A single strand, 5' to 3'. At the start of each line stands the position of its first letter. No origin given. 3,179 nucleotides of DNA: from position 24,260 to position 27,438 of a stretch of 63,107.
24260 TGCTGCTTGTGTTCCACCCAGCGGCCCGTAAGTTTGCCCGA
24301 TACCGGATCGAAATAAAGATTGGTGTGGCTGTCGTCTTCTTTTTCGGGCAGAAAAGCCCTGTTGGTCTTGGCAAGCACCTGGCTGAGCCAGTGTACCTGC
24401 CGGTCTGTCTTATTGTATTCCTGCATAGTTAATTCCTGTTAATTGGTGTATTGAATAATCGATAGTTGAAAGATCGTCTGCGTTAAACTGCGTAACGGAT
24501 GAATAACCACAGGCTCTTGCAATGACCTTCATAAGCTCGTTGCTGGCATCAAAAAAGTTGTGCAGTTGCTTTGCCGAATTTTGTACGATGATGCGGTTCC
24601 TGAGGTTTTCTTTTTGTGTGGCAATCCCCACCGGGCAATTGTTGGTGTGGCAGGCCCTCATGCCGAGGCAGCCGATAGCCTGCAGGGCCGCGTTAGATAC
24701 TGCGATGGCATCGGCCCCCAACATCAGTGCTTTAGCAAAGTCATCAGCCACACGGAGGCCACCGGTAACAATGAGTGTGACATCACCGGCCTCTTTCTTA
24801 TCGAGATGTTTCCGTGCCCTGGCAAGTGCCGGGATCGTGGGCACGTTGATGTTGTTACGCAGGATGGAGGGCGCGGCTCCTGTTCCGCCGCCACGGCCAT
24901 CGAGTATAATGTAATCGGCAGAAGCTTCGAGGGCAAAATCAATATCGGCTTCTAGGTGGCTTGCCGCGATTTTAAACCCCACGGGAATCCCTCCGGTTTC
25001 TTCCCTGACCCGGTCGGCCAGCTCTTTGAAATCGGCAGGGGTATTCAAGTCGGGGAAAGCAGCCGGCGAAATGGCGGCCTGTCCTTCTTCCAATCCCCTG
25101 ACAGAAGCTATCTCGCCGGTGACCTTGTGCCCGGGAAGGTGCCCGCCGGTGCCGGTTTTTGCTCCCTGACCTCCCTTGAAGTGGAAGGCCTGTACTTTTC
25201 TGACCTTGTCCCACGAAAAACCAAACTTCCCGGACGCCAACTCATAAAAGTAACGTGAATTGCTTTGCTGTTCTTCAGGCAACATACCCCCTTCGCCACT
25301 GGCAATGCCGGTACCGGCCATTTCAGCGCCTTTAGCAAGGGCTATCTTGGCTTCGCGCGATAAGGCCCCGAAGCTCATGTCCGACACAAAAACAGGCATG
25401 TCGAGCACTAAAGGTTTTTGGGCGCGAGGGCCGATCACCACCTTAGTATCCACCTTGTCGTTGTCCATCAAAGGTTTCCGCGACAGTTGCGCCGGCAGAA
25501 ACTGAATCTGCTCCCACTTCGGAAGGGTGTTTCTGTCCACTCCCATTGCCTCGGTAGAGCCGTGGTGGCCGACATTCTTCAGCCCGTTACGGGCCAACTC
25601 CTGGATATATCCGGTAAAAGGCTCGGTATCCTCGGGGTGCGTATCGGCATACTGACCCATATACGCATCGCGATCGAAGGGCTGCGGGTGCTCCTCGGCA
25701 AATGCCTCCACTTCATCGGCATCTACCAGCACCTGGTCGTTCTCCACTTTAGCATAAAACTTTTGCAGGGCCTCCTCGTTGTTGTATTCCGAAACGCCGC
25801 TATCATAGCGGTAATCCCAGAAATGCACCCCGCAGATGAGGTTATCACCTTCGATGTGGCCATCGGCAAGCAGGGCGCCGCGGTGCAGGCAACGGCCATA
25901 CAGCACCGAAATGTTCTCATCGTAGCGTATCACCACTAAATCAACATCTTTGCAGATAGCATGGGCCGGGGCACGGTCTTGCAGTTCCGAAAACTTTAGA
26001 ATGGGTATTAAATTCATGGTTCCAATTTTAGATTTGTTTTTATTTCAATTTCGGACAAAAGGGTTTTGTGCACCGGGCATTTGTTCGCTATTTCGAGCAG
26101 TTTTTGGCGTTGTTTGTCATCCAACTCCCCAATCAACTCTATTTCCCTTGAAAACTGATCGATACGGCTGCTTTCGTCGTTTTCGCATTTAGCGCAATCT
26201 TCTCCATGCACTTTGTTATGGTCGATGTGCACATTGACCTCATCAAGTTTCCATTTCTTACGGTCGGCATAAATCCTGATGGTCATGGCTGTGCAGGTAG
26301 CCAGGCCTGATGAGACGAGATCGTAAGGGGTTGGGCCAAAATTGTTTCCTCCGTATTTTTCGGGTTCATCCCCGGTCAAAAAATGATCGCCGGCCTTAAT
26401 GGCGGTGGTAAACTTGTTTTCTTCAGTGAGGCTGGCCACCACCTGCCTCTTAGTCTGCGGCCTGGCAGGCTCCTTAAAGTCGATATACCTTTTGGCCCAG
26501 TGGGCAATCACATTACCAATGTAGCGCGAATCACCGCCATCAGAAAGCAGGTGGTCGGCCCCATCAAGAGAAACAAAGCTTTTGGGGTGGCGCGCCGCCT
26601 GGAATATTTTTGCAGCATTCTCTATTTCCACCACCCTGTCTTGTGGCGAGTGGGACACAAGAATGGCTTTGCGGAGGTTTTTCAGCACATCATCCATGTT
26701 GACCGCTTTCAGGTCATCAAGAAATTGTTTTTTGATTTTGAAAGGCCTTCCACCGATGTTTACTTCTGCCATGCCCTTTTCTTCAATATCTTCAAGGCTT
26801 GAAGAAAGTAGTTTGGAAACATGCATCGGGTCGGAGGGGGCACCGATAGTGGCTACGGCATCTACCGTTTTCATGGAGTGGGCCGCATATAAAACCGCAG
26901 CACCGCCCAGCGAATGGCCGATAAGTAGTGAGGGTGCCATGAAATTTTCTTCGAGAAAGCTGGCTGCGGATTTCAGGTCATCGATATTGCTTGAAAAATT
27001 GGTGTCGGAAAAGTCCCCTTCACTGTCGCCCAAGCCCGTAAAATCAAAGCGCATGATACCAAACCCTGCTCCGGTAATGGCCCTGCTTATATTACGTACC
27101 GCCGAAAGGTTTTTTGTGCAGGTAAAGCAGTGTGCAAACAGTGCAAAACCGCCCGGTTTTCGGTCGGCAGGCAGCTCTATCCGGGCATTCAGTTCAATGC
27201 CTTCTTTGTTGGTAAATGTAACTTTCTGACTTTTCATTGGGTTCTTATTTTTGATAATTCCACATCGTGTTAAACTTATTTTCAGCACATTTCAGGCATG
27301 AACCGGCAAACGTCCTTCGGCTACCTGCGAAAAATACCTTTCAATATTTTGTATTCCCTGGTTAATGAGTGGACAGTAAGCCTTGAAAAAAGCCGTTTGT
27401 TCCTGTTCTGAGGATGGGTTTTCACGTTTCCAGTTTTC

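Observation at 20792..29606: Seven-gene translationally coupled operon (EgtD-like methyltransferase, aminotransferase, hydrolase-OsmC, Rieske-GltS, unknown, TauE, Rieske-TPP) that matches no pathway I can name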

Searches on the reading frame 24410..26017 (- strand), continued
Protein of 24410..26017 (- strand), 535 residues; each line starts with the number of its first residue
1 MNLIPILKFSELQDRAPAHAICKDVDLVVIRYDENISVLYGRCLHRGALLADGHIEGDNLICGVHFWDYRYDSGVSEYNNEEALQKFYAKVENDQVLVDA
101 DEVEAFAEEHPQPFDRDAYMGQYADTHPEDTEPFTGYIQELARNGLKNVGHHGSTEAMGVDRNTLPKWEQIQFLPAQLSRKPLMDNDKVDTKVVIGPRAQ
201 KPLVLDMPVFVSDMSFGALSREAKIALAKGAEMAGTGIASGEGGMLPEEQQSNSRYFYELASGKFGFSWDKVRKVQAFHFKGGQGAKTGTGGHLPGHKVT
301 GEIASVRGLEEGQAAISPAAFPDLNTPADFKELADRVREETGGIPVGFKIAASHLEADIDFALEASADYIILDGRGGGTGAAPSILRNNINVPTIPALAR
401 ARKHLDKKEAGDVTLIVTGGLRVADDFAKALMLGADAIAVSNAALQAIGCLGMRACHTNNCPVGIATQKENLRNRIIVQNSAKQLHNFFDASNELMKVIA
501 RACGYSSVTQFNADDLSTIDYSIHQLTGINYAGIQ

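Call 77: find_encoding_contigs(protein=P0002, flank=10000, max_places=1)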
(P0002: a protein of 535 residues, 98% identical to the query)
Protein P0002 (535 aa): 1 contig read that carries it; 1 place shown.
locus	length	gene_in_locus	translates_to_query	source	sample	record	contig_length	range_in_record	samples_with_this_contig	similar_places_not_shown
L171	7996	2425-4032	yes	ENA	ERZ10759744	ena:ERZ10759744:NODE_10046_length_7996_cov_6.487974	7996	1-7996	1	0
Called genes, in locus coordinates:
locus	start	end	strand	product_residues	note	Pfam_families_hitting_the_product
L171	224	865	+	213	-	PF00578:AhpC-TSA, PF08534:Redoxin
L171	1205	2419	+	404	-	PF02129:Peptidase_S15 (faint), PF00561:Abhydrolase_1 (faint), PF12697:Abhydrolase_6 (weak), PF12146:Hydrolase_4, PF02566:OsmC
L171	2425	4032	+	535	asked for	PF00355:Rieske, PF01645:Glu_synthase, PF01070:FMN_dh (weak)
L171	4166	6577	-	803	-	PF12704:MacB_PCD, PF02687:FtsX, PF12704:MacB_PCD, PF02687:FtsX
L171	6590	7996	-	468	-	?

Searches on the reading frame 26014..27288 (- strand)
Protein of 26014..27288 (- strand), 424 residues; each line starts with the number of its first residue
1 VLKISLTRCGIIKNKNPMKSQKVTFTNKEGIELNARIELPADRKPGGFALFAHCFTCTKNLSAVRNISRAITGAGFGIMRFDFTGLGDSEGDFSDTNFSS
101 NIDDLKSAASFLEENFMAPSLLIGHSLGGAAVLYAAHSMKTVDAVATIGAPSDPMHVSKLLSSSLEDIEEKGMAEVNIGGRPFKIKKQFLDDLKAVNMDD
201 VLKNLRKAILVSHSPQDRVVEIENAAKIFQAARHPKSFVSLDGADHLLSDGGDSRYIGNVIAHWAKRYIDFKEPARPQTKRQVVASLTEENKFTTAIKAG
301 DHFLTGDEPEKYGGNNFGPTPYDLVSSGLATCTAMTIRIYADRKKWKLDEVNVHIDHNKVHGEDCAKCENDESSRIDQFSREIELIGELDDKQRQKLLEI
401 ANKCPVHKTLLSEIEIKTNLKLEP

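Call 3: search_protein_families(library=pfam, proteins=[window:26014-27288:-], max_evalue=0.01)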
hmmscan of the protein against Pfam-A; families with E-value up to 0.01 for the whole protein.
window:26014-27288:- (424 aa): 9 families
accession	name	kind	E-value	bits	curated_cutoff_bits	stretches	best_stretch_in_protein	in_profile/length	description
PF02566.24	OsmC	-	1.7e-16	60.9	27.5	1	315-418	3-99/100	OsmC-like protein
PF12146.15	Hydrolase_4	-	6.9e-12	45.6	27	1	65-149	21-108/239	Serine aminopeptidase, S33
PF12697.13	Abhydrolase_6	-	3.1e-07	31.7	26.3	1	69-159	21-94/217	Alpha/beta hydrolase family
PF00561.26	Abhydrolase_1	-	9.5e-06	25.9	25.8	1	63-158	15-110/245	alpha/beta hydrolase fold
PF02129.25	Peptidase_S15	-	1.9e-05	25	23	0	30-156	2-134/262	X-Pro dipeptidyl-peptidase (S15 family)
PF12740.14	PETase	-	9.2e-05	22.4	28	0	209-270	171-234/263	PET hydrolase-like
PF00326.27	Peptidase_S9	-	0.00025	21.1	22.6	1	78-269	17-210/213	Prolyl oligopeptidase family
PF06821.19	Ser_hydrolase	-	0.0062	16.9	22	0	118-251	55-158/172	Serine hydrolase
PF05728.18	UPF0227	-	0.0069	16.7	21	0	106-250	47-174/187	Uncharacterised protein family (UPF0227)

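Call 4: search_protein_families(library=ncbifam, proteins=[window:26014-27288:-], max_evalue=0.001)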
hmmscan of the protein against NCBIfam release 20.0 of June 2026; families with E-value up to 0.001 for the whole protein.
window:26014-27288:- (424 aa): 7 families
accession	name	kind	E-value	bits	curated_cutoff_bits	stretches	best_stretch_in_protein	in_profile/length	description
NF041052.1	OsmC_like_Se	domain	4.7e-14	52.5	95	1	289-422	10-142/144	OsmC-related (seleno)protein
NF047920.1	lactonase_UilS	equivalog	3.5e-11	43.3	400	1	28-147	6-127/285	UilS family quorum-quenching N-acyl-homoserine lactonase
TIGR03101.1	hydr2_PEP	hypoth_equivalog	4.6e-10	39.5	202.75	1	46-140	25-121/266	hydrolase 2, exosortase A system-associated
TIGR03549.1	TIGR03549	equivalog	1.6e-07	30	900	1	296-417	13-124/723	OsmC domain/YcaO domain-containing protein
TIGR03100.1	hydr1_PEP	hypoth_equivalog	2.7e-06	26.9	168.45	1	66-139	48-122/274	hydrolase 1, exosortase A system-associated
NF058544.1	IVPilMotSglTMyx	equivalog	0.00014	21.7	300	1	69-153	57-139/210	type IV pili motility protein SglT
NF002938.0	PRK03592.1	equivalog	0.0005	19.5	241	0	65-162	47-141/298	haloalkane dehalogenase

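Call 63: search_solved_structures(query=window:26014-27288:-, max_evalue=0.00001)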
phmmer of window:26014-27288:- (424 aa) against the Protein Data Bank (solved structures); distinct sequences matched with E-value up to 0.00001: 24.
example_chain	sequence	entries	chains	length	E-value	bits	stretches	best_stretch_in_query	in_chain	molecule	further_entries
9wo1_A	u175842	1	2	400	3.7e-117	395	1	21-413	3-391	Osmotically inducible protein C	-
5cml_A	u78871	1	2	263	1.3e-94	320.7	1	20-270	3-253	OsmC family protein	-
9h0z_A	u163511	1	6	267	9.8e-21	77.4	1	28-248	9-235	Serine aminopeptidase S33 domain-containing protein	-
7q4h_A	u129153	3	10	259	1.6e-20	76.7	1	24-248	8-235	Hydrolase_4 domain-containing protein | Serine aminopeptidase S33 domain-containing protein | Prolyl oligopeptidase family protein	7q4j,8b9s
9pjb_A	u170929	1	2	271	6.6e-19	71.4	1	23-253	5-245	MHETase MHT043-5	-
8b4u_A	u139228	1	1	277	3e-18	69.2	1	35-248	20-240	Alpha/beta hydrolase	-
9w30_A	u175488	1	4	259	1.1e-14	57.4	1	65-257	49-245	Alpha/beta superfamily hydrolase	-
3pf8_A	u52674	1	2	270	2.6e-12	49.7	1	28-253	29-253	Cinnamoyl esterase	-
7wwh_A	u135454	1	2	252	2.7e-12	49.6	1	30-248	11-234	Alpha/beta hydrolase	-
3qm1_A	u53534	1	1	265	6.8e-12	48.3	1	27-253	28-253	Cinnamoyl esterase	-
3pf9_A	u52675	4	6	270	6.9e-12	48.3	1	28-253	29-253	Cinnamoyl esterase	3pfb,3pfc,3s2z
9pid_A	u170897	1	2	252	8.1e-11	44.8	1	28-264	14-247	Alpha/beta fold hydrolase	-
9pir_A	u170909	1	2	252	9.6e-11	44.5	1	28-264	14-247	Alpha/beta fold hydrolase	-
9pic_A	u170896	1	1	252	1.4e-10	43.9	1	28-264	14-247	Alpha/beta fold hydrolase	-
2wtm_A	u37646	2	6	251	2.8e-09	39.7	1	26-246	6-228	EST1E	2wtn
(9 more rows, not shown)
